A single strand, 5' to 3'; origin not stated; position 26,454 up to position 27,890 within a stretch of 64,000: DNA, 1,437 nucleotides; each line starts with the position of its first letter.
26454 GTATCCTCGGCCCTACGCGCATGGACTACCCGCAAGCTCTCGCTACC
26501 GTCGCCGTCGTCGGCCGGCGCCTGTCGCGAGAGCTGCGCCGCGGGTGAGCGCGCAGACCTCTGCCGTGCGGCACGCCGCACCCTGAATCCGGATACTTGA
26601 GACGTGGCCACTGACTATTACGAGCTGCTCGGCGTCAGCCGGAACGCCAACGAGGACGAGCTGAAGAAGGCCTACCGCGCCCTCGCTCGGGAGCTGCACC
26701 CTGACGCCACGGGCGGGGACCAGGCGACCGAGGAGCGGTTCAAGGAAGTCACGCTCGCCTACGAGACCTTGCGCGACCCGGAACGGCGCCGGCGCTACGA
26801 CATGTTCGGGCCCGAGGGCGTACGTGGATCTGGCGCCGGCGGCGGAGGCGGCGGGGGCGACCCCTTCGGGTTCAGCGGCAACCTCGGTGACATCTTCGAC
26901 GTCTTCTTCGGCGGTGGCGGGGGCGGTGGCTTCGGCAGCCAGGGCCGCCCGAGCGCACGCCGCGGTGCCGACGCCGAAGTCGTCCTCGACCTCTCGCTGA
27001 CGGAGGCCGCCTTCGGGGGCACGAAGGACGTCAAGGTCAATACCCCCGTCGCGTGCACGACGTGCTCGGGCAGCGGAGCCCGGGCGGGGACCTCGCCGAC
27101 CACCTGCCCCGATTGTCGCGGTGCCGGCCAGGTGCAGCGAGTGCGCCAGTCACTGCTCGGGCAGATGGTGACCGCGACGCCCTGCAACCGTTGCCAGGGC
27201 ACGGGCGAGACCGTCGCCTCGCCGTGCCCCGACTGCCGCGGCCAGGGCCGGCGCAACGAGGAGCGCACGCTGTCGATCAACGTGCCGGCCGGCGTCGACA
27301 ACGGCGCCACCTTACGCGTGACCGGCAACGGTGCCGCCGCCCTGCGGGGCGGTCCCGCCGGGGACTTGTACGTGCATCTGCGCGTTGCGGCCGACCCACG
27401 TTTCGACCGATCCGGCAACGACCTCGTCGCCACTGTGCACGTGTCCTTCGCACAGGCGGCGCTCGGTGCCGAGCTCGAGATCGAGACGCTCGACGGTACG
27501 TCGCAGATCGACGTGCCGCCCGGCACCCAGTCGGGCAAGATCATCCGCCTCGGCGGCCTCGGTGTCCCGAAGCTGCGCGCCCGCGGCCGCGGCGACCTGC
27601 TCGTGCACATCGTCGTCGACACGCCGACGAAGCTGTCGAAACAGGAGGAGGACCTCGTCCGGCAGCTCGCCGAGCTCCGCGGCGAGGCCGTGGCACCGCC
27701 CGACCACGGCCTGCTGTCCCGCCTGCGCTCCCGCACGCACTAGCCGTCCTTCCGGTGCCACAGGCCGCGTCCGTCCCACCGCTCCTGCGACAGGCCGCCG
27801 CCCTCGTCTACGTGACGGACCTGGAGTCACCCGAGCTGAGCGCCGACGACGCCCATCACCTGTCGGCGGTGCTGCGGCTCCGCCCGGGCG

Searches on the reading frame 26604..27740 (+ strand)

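Call 17: search_protein_families(library=pfam, proteins=[window:26604-27740:+], max_evalue=0.001)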
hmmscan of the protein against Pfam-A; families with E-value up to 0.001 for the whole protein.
window:26604-27740:+ (379 aa): 4 families
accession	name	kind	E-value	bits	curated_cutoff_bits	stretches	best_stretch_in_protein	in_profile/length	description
PF01556.23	DnaJ_C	-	4.4e-46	157.1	26.6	1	125-341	2-152/152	DnaJ C terminal domain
PF00226.36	DnaJ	-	4.5e-24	84.8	27.8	1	4-66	1-63/63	DnaJ domain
PF00684.25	DnaJ_CXXCXGXG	-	2.7e-17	63.2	32.7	1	151-215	1-65/65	DnaJ central domain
PF15777.11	Anti-TRAP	-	8.3e-06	26.1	32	0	149-176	11-41/59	Tryptophan RNA-binding attenuator protein inhibitory protein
